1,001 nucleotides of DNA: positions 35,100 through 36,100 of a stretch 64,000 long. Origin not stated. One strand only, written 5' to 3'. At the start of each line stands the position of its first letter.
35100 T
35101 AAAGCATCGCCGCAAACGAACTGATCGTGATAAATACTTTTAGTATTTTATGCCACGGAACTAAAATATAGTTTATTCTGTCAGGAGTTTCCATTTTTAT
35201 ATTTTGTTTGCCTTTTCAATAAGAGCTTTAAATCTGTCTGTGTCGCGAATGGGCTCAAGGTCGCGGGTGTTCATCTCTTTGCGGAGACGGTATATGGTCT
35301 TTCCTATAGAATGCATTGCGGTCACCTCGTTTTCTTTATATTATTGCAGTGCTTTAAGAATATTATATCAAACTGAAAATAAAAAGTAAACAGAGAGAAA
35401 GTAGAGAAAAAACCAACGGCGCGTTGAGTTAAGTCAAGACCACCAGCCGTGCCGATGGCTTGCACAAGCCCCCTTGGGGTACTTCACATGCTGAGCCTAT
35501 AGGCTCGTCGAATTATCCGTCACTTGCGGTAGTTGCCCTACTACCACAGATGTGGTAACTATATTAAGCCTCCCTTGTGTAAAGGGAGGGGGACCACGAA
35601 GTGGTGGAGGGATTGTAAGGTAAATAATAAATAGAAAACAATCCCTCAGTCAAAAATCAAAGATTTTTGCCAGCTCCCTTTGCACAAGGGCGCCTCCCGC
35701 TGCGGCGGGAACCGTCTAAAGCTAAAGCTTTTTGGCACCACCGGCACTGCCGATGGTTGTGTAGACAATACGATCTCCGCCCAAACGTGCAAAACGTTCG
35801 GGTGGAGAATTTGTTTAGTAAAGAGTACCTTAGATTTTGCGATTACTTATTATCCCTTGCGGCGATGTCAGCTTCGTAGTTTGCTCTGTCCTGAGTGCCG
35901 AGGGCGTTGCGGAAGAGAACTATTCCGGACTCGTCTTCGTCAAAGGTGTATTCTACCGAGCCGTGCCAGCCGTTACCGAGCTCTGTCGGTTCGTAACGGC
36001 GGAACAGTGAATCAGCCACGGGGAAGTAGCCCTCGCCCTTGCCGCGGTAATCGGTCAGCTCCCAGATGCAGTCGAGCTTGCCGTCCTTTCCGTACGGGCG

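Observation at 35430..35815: About 390 nt of non-coding DNA made almost entirely of consecutive hairpins, a candidate ornate structured RNA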

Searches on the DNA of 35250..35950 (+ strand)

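Call 4: search_rna_families(source=window, start=35250, end=35950, threshold=evalue, max_evalue=10, show_alignments=3)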
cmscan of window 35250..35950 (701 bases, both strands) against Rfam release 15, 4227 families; matches with E-value up to 10: 3.
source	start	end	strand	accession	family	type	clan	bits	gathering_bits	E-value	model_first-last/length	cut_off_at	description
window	35446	35509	-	RF03961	mir-9033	Gene; miRNA;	-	17.5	100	1.3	1-72/72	no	mir-9033 microRNA precursor family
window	35610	35686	+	RF02612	BSR1350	Gene; sRNA;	-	15.9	216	4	1-176/176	no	Brucella sRNA 1350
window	35644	35733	+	RF02902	AaHKsRNA22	Gene; sRNA;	-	15.8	39.8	2.5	1-101/101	no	Aggregatibacter sRNA 22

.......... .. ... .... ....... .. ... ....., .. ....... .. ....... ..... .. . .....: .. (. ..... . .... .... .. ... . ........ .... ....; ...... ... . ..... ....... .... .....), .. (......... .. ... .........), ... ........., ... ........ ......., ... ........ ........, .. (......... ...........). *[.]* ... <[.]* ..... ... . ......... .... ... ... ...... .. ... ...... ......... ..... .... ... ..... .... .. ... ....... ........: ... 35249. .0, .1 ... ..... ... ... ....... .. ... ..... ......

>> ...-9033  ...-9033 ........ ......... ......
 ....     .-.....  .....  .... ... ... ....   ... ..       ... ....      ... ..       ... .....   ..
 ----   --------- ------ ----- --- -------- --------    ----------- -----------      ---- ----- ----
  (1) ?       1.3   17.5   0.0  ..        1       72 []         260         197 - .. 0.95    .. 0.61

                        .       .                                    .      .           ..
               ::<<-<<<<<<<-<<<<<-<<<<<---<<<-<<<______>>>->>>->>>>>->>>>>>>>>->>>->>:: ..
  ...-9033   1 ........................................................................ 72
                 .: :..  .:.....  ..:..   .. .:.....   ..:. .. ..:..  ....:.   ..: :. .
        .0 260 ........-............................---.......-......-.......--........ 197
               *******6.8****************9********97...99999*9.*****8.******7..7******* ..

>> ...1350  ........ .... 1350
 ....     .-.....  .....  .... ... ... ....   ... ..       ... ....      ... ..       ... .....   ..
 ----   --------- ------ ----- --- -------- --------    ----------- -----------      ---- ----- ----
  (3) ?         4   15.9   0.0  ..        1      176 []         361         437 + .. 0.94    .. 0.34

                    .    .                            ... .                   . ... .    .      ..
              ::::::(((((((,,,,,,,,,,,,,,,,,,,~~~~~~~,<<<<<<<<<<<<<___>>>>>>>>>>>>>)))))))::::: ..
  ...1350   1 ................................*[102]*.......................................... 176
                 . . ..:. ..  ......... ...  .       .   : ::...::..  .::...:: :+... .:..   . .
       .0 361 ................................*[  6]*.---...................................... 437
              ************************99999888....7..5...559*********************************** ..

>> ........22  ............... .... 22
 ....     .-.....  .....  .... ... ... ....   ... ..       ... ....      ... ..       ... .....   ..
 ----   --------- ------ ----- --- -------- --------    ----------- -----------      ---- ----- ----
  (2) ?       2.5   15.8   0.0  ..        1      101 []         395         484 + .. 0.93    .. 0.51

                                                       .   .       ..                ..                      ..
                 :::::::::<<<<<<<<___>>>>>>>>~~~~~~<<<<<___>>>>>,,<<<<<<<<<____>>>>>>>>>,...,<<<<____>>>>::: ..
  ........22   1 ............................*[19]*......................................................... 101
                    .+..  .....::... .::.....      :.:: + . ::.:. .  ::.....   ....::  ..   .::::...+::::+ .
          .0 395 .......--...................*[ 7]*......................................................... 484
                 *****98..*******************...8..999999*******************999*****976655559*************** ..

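Call 24: search_dna_similar(query=window:35425-35775:+, collection=plasmids, mode=distant, max_evalue=0.01)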
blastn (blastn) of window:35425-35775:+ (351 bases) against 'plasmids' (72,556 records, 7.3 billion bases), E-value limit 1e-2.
Records with a match: 2; places in all: 5; records where one place covers at least 80% of the query: 0.
Best place of each record, by identity: 80-90% 2.
By first word of the organism name: Vescimonas 1; Sphingomonas 1.
By predicted mobility (MOB-suite, as given by PLSDB): non-mobilizable 2.
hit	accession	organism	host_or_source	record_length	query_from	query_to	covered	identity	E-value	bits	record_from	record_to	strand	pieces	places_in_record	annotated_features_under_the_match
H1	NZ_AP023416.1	Vescimonas fastidiosa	Homo sapiens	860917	142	190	14%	86.8%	4e-6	60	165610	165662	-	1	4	none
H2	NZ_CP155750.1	Sphingomonas parapaucimobilis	Chinese cabbage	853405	138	187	14%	84.6%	7e-3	49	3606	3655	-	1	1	none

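Call 25: search_dna_similar(query=window:35425-35775:+, collection=phages, mode=distant, max_evalue=0.01)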
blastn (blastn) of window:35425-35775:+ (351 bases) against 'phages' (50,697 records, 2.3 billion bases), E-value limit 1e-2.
No match.

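Call 26: get_annotated_region(hit=H1, flank=1500)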
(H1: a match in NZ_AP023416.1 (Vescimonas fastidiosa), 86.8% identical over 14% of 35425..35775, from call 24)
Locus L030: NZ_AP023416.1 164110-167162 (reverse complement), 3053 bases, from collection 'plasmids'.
description: Vescimonas fastidiosa strain MM35 plasmid pMM35_01
organism: Vescimonas fastidiosa (NCBI taxid 2714353)
taxonomy: Bacteria; Bacillota; Clostridia; Eubacteriales; Oscillospiraceae; Vescimonas; Vescimonas fastidiosa
host: -; source: Homo sapiens; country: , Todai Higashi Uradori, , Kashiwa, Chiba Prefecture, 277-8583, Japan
typing (MOB-suite, as given by PLSDB): non-mobilizable
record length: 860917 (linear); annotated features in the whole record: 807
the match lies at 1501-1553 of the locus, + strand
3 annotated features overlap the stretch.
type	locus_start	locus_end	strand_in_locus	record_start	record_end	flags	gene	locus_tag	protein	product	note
CDS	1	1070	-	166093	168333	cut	-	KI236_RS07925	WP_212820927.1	DNA topoisomerase (ATP-hydrolyzing) subunit A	-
CDS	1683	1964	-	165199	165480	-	-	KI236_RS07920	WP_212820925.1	hypothetical protein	-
CDS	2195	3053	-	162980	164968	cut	-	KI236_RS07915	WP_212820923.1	toprim domain-containing protein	-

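Call 28: search_rna_families(source=L030, start=1000, end=2250, threshold=evalue, max_evalue=1)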
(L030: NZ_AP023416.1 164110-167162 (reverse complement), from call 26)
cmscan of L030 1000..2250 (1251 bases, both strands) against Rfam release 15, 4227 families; matches with E-value up to 1: 2.
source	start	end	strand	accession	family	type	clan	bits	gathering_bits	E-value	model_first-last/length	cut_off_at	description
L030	1503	1613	-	RF03219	mir-602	Gene; miRNA;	-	20.7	90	0.81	1-85/85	no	mir-602 microRNA precursor family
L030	1518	1627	+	RF00573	SNORD67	Gene; snRNA; snoRNA; CD-box;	-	19.5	35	0.28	1-111/111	no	Small nucleolar RNA SNORD67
